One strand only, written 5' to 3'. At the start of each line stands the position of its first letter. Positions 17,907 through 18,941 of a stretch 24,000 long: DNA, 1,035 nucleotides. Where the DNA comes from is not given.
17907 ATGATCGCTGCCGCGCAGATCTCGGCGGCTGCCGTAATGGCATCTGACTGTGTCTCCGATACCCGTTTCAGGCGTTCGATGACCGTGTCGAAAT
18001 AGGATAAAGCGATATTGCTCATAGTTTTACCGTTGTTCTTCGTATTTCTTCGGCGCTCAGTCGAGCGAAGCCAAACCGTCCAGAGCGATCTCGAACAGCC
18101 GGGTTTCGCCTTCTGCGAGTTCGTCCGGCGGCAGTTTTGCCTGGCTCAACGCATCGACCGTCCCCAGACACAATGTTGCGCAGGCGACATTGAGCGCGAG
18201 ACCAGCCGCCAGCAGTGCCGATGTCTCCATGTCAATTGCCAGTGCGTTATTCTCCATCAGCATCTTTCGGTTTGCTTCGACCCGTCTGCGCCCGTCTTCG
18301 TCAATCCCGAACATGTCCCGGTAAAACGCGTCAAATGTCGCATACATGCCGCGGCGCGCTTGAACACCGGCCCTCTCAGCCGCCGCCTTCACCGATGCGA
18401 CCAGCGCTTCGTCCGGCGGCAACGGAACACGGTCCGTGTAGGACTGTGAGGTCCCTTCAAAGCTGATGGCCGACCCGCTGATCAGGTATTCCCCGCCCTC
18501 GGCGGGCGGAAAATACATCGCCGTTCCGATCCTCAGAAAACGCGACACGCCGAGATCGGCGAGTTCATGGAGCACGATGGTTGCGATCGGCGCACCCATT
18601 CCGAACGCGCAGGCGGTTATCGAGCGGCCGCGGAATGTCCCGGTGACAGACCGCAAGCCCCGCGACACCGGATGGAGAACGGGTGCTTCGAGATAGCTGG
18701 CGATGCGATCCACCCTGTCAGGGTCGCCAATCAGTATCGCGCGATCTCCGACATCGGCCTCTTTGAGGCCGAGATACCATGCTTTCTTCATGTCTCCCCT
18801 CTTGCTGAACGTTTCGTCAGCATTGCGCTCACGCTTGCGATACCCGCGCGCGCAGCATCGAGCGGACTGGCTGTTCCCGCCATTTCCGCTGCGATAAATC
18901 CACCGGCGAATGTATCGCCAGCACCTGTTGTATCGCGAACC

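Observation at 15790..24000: Module B: nine-gene translationally coupled array joining a second BMP importer to cysteine hydrolase, PfkB kinase, PNP/UDP phosphorylase, SIS protein and aldehyde dehydrogenase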

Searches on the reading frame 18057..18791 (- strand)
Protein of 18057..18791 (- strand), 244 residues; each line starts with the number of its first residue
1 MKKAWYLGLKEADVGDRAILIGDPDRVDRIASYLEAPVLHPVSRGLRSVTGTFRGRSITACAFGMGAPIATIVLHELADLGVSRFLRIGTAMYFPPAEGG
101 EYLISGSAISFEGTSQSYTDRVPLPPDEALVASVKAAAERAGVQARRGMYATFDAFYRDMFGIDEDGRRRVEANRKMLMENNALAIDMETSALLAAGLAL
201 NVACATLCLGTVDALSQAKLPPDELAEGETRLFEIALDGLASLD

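Call 5: search_protein_families(library=pfam, proteins=[window:18057-18791:-])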
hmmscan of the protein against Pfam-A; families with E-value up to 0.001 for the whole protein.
window:18057-18791:- (244 aa): 1 family
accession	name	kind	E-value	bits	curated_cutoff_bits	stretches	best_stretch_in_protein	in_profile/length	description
PF01048.26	PNP_UDP_1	-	4.2e-29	102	25.1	1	17-211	2-197/233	Phosphorylase superfamily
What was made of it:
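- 18057..18791 (-): NP-I family nucleoside phosphorylase (PNPl), 244 aa, with a new base pocket. Pfam PNP_UDP_1 (call 5).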

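Call 6: search_protein_families(library=ncbifam, proteins=[window:18057-18791:-])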
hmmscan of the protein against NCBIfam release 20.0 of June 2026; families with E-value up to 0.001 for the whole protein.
window:18057-18791:- (244 aa): 7 families
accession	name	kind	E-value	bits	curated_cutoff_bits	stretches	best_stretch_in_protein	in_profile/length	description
TIGR01718.1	Uridine-psphlse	equivalog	7.7e-30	104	280.3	1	5-202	2-203/245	uridine phosphorylase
NF008383.0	PRK11178.1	equivalog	9.8e-25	87.3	262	1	2-230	4-239/254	uridine phosphorylase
TIGR00107.1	deoD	equivalog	7.4e-18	64.9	232.25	1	10-239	5-228/232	purine-nucleoside phosphorylase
NF004489.0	PRK05819.1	subfamily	1e-17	64.2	230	1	9-239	8-232/236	DeoD-type purine-nucleoside phosphorylase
NF009914.0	PRK13374.1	subfamily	1.2e-11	44.7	338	1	11-90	10-91/235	DeoD-type purine-nucleoside phosphorylase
NF005500.0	PRK07115.1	equivalog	2.3e-08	33.6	264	1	43-209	51-208/261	AMP nucleosidase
TIGR01721.1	AMN-like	hypoth_equivalog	1.6e-05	24.2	307.2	1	41-209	45-206/269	AMP nucleosidase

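Call 11: find_homologous_proteins(query=window:18057-18791:-)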
Query window:18057-18791:- (244 aa): 453 proteins with E <= 0.001 among 6166 candidates; the best 120 are listed.
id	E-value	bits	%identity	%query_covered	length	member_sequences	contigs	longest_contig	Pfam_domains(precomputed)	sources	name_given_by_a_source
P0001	5.7e-152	522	99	100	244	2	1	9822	PF01048.27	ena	-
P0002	2.4e-112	392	77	100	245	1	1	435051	PF01048.27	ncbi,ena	-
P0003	3.1e-107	376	73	100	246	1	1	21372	PF01048.27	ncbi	-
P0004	4.8e-105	368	72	100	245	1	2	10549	PF01048.27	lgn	-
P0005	6.9e-105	368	71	100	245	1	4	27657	PF01048.27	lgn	-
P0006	4.1e-103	362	70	100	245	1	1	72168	PF01048.27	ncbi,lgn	ncbi:MAG: uridine phosphorylase [Rhizobiaceae bacterium]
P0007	4.6e-103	362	71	100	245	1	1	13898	PF01048.27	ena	-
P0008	3.6e-102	359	71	100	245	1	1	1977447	PF01048.27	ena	-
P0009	2.8e-101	356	70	99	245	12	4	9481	PF01048.27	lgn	-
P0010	5.8e-101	355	70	100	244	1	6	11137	PF01048.27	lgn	-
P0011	9.7e-100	351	68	100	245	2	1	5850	PF01048.27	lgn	-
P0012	1.3e-99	351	68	100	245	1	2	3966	PF01048.27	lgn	-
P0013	3.7e-99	349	69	100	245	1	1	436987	PF01048.27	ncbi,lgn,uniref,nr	ncbi:uridine phosphorylase [Hoeflea poritis]|uniref:Uridine phosphorylase n=1 Tax=Hoeflea poritis Ta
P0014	7.3e-99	348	67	100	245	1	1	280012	PF01048.27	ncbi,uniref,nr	ncbi:nucleoside phosphorylase [Nitratireductor sp. XY-223]|uniref:phosphorylase family protein n=1 T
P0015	9.5e-99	348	67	100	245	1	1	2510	PF01048.27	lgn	-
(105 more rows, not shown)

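Call 12: find_related_loci(query=window:18057-18791:-, collection=genome_contigs, flank=10000)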
Query window:18057-18791:- (244 aa) in genome_contigs; peptide patterns used: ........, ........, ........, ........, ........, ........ (x = any residue, [..] = any of these).
131 stretches matched a pattern; 44 encode a relative of the query (tblastn E <= 1e-3); 44 distinct loci.
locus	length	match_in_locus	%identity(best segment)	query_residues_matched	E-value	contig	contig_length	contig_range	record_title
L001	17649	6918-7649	73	1-244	3e-115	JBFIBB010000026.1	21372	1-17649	MAG: Rhizobiaceae bacterium isolate Mix_sand10.2021.08.G.50 k141_3579447_length_21372_cov_11.0378, whole genome shotgun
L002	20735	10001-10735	77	1-244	4e-115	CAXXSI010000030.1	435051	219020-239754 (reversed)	MAG: Rhizobiaceae bacterium isolate a1742b30-e065-467f-9c1a-1d654edd7eae genome assembly, contig: contig_30, whole genom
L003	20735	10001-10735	70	1-244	2e-105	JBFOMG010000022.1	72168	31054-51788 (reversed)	MAG: Rhizobiaceae bacterium isolate E07Bin-6-1 c_000000000022, whole genome shotgun sequence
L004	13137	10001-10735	68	1-244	1e-104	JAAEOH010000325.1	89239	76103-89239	MAG: Hyphomicrobiales bacterium isolate Cca_2 CcaG_CONTIG2740083, whole genome shotgun sequence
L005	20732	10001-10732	69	1-243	1e-103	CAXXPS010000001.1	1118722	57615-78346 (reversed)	MAG: Rhizobiaceae bacterium isolate 111dee74-41c5-48c8-97b9-1bdf9f66f5c5 genome assembly, contig: contig_1, whole genome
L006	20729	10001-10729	70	1-242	5e-103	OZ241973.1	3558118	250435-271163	MAG: Rhizobiaceae bacterium isolate 4152e7ab-d8c2-4a4a-8e87-156901d7600a genome assembly, chromosome: 1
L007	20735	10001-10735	69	1-244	1e-99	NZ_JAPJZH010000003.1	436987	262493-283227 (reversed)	Hoeflea poritis strain E7-10 NODE_3_length_436987_cov_109.566302, whole genome shotgun sequence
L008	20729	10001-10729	67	1-242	1e-99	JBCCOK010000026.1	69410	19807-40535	MAG: Pseudomonadota bacterium isolate P01_D01_bin.101 k141_1915886_length_69410_cov_12.8003, whole genome shotgun sequen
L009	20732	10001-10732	68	1-243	9e-98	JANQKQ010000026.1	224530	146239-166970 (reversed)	MAG: Rhizobiaceae bacterium isolate PL25a_bin.161 k99_1124215, whole genome shotgun sequence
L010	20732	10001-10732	68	1-243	1e-97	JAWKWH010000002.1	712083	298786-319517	MAG: Rhizobiaceae bacterium isolate BC1.103 BC1.103.fa-2, whole genome shotgun sequence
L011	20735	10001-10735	67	1-244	3e-97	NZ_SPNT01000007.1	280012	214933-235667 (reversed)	Nitratireductor sp. XY-223 NODE_7_length_280012_cov_55.888028, whole genome shotgun sequence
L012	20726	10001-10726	60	1-241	2e-93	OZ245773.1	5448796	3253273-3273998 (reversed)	MAG: Rhizobiaceae bacterium isolate 4c23a729-9334-4f6c-84d5-4f52a4c2b75b genome assembly, chromosome: 1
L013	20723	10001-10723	61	1-240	1e-92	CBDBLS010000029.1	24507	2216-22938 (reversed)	MAG: Roseovarius sp. isolate 7321166f-096e-4112-aa05-e7945f7baa6f genome assembly, contig: contig_29, whole genome shotg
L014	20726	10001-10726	60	1-241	6e-92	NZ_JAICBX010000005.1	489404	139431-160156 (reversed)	Flavimaribacter sediminis strain WL0058 NODE_5_length_489404_cov_36.594657, whole genome shotgun sequence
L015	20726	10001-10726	60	1-241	9e-91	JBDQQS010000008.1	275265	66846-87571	Hoeflea sp. CAU 1731 contig8, whole genome shotgun sequence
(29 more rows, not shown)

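Call 19: search_solved_structures(query=window:18057-18791:-, show_alignments=3, max_evalue=0.001)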
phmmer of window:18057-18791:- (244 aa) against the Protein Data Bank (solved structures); distinct sequences matched with E-value up to 0.001: 65 (the best 60 are shown).
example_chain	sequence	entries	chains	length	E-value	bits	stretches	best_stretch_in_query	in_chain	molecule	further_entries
4g8j_A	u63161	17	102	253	9.9e-26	94.1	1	2-238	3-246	Uridine phosphorylase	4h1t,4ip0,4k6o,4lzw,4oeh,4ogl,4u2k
3o6v_A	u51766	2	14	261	1.1e-25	93.9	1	2-238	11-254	Uridine phosphorylase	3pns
5lhv_A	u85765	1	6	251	1.4e-25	93.6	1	3-238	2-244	Uridine phosphorylase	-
1odi_A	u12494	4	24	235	7.1e-23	84.7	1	11-240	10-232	PURINE NUCLEOSIDE PHOSPHORYLASE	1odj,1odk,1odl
1ryz_A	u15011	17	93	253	3e-21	79.4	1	4-234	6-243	Uridine phosphorylase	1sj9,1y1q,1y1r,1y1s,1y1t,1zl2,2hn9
3c74_A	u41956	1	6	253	3.1e-21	79.4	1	4-234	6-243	Uridine phosphorylase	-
2i8a_A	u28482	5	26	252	3.1e-21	79.4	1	4-234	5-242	Uridine phosphorylase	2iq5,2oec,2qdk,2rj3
2oxf_A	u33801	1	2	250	3.6e-21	79.2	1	5-234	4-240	Uridine phosphorylase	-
3qpb_A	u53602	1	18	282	8.8e-21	77.9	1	5-209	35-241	Uridine phosphorylase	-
4i2v_A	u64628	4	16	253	1.2e-20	77.5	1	4-227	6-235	Uridine phosphorylase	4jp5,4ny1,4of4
1k3f_A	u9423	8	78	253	3.2e-20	76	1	4-234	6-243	uridine phosphorylase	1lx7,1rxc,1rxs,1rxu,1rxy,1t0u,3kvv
1tgv_A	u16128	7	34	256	3.4e-20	76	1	4-234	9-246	uridine phosphorylase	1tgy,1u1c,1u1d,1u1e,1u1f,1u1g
7q1i_AAA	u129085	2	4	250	1.1e-19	74.2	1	5-234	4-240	Uridine phosphorylase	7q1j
4r31_A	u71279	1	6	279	1.4e-19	73.9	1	2-224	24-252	Uridine phosphorylase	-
4r2w_A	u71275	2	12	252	2.2e-19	73.3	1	4-231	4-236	Uridine phosphorylase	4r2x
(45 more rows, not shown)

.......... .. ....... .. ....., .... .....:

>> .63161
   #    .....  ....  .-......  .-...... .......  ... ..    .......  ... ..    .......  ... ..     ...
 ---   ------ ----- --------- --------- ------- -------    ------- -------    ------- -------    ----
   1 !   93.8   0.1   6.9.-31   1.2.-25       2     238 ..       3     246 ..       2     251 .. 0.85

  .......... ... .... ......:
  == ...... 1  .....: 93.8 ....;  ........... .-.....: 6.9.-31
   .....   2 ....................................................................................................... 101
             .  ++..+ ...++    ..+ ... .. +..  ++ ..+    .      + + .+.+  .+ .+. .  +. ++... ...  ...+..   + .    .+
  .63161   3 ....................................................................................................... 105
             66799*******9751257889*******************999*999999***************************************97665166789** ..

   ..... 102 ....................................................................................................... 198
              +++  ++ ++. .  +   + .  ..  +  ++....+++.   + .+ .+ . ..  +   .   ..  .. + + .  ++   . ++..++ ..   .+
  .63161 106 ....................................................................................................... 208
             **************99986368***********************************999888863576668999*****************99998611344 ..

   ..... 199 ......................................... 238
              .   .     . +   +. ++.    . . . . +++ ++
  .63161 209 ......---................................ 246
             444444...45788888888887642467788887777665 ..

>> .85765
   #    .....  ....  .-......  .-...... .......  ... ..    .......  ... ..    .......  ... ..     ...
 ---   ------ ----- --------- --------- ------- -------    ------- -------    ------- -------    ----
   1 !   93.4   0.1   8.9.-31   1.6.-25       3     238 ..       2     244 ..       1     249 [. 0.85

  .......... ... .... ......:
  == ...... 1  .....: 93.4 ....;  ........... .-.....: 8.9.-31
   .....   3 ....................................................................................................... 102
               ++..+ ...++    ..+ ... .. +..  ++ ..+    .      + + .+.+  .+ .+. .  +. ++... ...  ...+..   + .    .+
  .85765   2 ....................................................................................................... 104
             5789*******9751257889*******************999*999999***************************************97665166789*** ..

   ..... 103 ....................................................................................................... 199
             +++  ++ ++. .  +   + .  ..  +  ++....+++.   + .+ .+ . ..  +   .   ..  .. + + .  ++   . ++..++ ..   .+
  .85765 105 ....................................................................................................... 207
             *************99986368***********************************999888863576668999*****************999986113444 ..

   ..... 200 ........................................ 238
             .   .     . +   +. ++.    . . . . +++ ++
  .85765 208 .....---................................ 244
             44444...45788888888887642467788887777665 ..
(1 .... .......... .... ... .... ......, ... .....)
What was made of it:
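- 18057..18791 (-): Aligned to V. cholerae uridine phosphorylase 4g8j at 1e-25 (call 19).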

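Call 34: find_encoding_contigs(protein=P0001, flank=10000, max_places=3)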
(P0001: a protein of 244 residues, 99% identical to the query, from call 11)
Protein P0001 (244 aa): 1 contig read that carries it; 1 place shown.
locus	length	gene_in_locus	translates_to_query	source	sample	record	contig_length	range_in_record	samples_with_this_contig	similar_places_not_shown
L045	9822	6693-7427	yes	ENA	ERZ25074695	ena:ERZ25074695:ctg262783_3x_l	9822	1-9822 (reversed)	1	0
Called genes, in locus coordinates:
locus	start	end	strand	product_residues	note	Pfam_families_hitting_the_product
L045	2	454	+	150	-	?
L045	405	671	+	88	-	-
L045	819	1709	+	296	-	PF02608:Bmp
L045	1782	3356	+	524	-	PF00005:ABC_tran, PF13304:AAA_21 (faint), PF00005:ABC_tran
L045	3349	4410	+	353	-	PF02653:BPD_transp_2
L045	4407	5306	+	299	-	PF02653:BPD_transp_2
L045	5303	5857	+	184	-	PF00857:Isochorismatase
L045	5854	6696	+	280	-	PF00294:PfkB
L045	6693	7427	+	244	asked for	PF01048:PNP_UDP_1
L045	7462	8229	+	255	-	PF13580:SIS_2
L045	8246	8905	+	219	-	PF00171:Aldedh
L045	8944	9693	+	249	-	PF00171:Aldedh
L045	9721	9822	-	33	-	?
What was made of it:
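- Tried and rejected: Only the 99% relative L045 could extend the window (call 34).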
